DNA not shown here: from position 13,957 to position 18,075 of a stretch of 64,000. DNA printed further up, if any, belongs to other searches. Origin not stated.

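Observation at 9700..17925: Tandem pair of giant GT-C-membrane-domain plus TPR-array proteins (TMTC-like), candidate bacterial protein O-glycosylation system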

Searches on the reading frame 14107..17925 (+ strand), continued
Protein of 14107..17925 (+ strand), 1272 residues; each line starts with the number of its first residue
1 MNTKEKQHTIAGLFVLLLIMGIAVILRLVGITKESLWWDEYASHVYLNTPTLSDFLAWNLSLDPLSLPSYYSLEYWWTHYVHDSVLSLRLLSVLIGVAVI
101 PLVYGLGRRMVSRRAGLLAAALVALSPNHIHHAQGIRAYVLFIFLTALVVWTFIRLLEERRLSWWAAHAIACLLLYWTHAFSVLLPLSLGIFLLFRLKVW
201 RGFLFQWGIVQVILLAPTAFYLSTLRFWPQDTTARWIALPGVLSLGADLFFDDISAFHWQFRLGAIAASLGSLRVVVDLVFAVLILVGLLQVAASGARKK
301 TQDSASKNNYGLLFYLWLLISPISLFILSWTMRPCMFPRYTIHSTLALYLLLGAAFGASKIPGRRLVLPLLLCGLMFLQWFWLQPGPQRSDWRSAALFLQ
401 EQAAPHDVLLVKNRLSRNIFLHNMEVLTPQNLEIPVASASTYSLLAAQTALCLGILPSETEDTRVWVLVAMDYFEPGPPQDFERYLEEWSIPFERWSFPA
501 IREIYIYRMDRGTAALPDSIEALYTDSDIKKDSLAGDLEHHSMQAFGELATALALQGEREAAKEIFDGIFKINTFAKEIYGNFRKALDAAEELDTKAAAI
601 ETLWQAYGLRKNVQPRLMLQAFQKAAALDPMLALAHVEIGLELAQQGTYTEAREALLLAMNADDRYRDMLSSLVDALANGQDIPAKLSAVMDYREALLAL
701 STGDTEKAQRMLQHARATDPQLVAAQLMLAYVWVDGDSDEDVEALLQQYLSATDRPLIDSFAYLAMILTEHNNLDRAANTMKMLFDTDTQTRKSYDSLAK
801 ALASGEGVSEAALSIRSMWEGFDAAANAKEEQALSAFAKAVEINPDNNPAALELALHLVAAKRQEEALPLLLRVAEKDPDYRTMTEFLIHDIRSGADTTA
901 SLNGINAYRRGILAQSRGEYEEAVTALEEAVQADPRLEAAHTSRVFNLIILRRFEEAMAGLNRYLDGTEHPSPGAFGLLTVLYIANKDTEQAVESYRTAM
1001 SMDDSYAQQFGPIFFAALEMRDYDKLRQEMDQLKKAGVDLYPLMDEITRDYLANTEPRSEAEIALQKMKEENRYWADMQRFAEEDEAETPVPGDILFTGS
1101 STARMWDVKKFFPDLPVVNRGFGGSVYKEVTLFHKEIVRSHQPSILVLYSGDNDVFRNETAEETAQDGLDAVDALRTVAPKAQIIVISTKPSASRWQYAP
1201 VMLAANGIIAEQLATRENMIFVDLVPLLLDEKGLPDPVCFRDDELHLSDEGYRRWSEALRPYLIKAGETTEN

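Call 14: find_related_loci(query=A1, collection=genome_contigs, flank=10000)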
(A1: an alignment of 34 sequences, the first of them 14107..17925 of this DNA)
Query A1 (1272 aa) in genome_contigs; peptide patterns used: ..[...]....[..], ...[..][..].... (x = any residue, [..] = any of these).
86 stretches matched a pattern; 80 encode a relative of the query (tblastn E <= 1e-3); 75 distinct loci.
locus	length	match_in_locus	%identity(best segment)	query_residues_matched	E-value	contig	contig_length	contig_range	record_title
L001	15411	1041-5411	49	29-1265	0e+0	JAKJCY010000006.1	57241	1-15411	MAG: Candidatus Hydrogenedentota bacterium isolate UR.bin34 NODE_6_length_57241_cov_16.190120, whole genome shotgun sequ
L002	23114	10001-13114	40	15-1050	0e+0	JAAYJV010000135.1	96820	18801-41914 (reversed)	MAG: Candidatus Hydrogenedens sp. isolate AS10tlH2TH_339 269101_AS10, whole genome shotgun sequence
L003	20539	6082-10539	49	1-1265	0e+0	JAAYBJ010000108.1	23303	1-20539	MAG: Candidatus Hydrogenedentota bacterium isolate AS06rmzACSIP_301 194709_AS06, whole genome shotgun sequence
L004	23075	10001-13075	38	26-1052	0e+0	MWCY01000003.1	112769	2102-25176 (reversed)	MAG: Candidatus Hydrogenedentes bacterium ADurb.Bin170 BWY07_contig000003, whole genome shotgun sequence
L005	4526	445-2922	41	13-1046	5e-172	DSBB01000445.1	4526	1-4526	MAG TPA_asm: Candidatus Hydrogenedentota bacterium isolate SpSt-1162 Ga0129302_1012837, whole genome shotgun sequence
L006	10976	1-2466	40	37-1073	5e-164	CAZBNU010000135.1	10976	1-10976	MAG TPA_asm: uncultured Nitrospirales bacterium isolate binchicken_co42_482 genome assembly, contig: NODE_9704_length_10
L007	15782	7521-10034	44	1-1046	0e+0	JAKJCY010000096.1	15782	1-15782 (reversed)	MAG: Candidatus Hydrogenedentota bacterium isolate UR.bin34 NODE_96_length_15782_cov_15.503852, whole genome shotgun seq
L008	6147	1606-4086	38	1-1044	2e-156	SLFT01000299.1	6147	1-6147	MAG: Candidatus Hydrogenedentota bacterium isolate CSSed162cmB_64 CSSed16-2cmB-62355, whole genome shotgun sequence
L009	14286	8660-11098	38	26-1053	5e-136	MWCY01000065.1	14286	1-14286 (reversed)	MAG: Candidatus Hydrogenedentes bacterium ADurb.Bin170 BWY07_contig000065, whole genome shotgun sequence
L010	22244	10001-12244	36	15-942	2e-119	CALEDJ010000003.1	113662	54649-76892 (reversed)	MAG: uncultured bacterium isolate N1_Bin_MAXBIN__043_1 genome assembly, contig: c_000000695353, whole genome shotgun seq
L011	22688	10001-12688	37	33-1003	4e-109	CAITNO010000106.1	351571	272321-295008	MAG: Candidatus Hydrogenedentes bacterium isolate AlinenLipids_bin-3554 genome assembly, contig: bin-3554:106/159, whole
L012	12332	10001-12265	36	14-1042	3e-108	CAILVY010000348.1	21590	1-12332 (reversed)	MAG: Candidatus Hydrogenedentes bacterium isolate LaPlata_bin-1517 genome assembly, contig: bin-1517:348/407, whole geno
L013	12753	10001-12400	32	31-1049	4e-107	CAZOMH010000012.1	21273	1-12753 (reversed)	MAG TPA_asm: uncultured Nitrospirales bacterium isolate SRP089250_co1_98 genome assembly, contig: NODE_3971_length_21273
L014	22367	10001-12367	35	27-807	5e-116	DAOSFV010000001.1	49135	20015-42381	MAG TPA_asm: Candidatus Hydrogenedentota bacterium isolate AMR_MDS_1770 NODE_544_length_49135_cov_7.054319, whole genome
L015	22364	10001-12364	34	5-1060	2e-105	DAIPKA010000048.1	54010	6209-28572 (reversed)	MAG TPA_asm: Candidatus Hydrogenedentota bacterium isolate CTOTU18300 NODE_530_length_54010_cov_24.991382, whole genome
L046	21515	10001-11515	30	2-509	3e-65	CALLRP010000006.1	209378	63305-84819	MAG: uncultured bacterium isolate R1_Bin_METABAT__202_1 genome assembly, contig: c_000002351822, whole genome shotgun se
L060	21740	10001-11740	30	25-546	1e-70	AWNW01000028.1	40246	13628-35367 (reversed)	Candidatus Hydrogenedens terephthalaticus JGI OTU-1 NKB19COM1_contig_27_0.28, whole genome shotgun sequence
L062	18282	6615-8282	30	11-507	2e-69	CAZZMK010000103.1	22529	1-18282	MAG TPA_asm: uncultured Nitrospirales bacterium isolate binchicken_co25_113 genome assembly, contig: k141_167138, whole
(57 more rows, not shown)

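Call 41: search_protein_families(library=pfam, proteins=[L060:12166-13644:+, L060:13644-15227:+, L060:19323-20534:-, L060:8596-9819:-, L060:7445-8599:-, L060:9950-12169:+], max_evalue=0.001)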
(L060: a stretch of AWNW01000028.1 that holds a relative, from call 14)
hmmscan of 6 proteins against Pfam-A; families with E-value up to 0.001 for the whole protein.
L060:12166-13644:+ (492 aa): 1 family
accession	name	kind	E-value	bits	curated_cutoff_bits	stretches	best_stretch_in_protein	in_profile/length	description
PF13472.12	Lipase_GDSL_2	-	2.9e-07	31.6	32.9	1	244-382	1-145/178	GDSL-like Lipase/Acylhydrolase family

L060:13644-15227:+ (527 aa): 2 families
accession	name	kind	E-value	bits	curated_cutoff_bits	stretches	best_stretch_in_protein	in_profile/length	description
PF13472.12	Lipase_GDSL_2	-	3.3e-09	37.9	32.9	1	272-377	1-106/178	GDSL-like Lipase/Acylhydrolase family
PF25182.1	NonGDSL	-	3.8e-05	23.5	80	1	264-357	24-120/220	Non-GDSL lipase-like family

L060:19323-20534:- (403 aa): 5 families
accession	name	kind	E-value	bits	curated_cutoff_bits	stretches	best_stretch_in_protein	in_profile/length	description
PF01041.23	DegT_DnrJ_EryC1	-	2.5e-112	376.1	19.8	1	29-388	4-359/360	DegT/DnrJ/EryC1/StrS aminotransferase family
PF00155.27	Aminotran_1_2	-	1.8e-07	31.1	19.7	1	52-176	45-192/361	Aminotransferase class I and II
PF01053.26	Cys_Met_Meta_PP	-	2.3e-07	30.2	27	1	52-172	55-176/381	Cys/Met metabolism PLP-dependent enzyme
PF01212.27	Beta_elim_lyase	-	3.2e-07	30.4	27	1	49-287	32-274/288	Beta-eliminating lyase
PF00266.25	Aminotran_5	-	6.1e-05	22.6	21.5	1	50-174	44-180/371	Aminotransferase class-V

L060:8596-9819:- (407 aa): 1 family
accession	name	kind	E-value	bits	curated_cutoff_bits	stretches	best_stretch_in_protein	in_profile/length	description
PF13472.12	Lipase_GDSL_2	-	1.5e-11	45.5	32.9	1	90-188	1-88/178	GDSL-like Lipase/Acylhydrolase family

L060:7445-8599:- (384 aa): 2 families
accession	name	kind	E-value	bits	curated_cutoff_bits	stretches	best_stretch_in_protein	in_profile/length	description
PF13472.12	Lipase_GDSL_2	-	2.8e-07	31.6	32.9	1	105-369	14-178/178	GDSL-like Lipase/Acylhydrolase family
PF00657.28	Lipase_GDSL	-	0.00086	19.9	23.6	0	237-372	103-206/208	GDSL-like Lipase/Acylhydrolase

L060:9950-12169:+ (739 aa): 18 families
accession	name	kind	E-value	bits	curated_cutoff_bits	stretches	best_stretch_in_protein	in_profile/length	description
PF00515.34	TPR_1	-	7.5e-27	92.5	27.8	3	686-717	3-34/34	Tetratricopeptide repeat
PF07719.23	TPR_2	-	2.5e-24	83.7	27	3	685-717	2-34/34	Tetratricopeptide repeat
PF13181.12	TPR_8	-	4.3e-19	67.4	25.7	1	690-716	7-33/34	Tetratricopeptide repeat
PF13431.12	TPR_17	-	1.7e-14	53.2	24.4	0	604-634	2-32/34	Tetratricopeptide repeat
PF13424.12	TPR_12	-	5.7e-12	46.1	30.1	2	615-680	3-75/77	Tetratricopeptide repeat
PF13428.12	TPR_14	-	8.9e-12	44.9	23.5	0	650-692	1-43/44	Tetratricopeptide repeat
PF13414.12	TPR_11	-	2.5e-11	43.5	26.8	1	658-698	2-42/42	TPR repeat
PF14559.12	TPR_19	-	2.5e-09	37.8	25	1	663-719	4-60/68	Tetratricopeptide repeat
PF13174.12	TPR_6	-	2.8e-09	37.4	26.3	0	617-644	2-29/33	Tetratricopeptide repeat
PF13176.12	TPR_7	-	5.4e-09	35.9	27.9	0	690-717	5-34/36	Tetratricopeptide repeat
PF23914.1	TPR_CcmH_CycH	-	7.6e-09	36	42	0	652-684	52-84/158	Cytochrome c-type biogenesis protein H TPR domain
PF13371.12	TPR_9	-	4.7e-07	30.2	35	0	659-717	4-62/73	Tetratricopeptide repeat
PF13432.12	TPR_16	-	6.8e-07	30.1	32.7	0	656-717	3-64/65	Tetratricopeptide repeat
PF13374.12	TPR_10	-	4.7e-06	26.9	27.5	0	690-712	8-30/42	Tetratricopeptide repeat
PF13231.12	PMT_2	-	2.6e-05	24.9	26.1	1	95-214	16-136/160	Dolichyl-phosphate-mannose-protein mannosyltransferase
PF02366.24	PMT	-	0.00056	20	22.7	1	93-260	74-236/245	Dolichyl-phosphate-mannose-protein mannosyltransferase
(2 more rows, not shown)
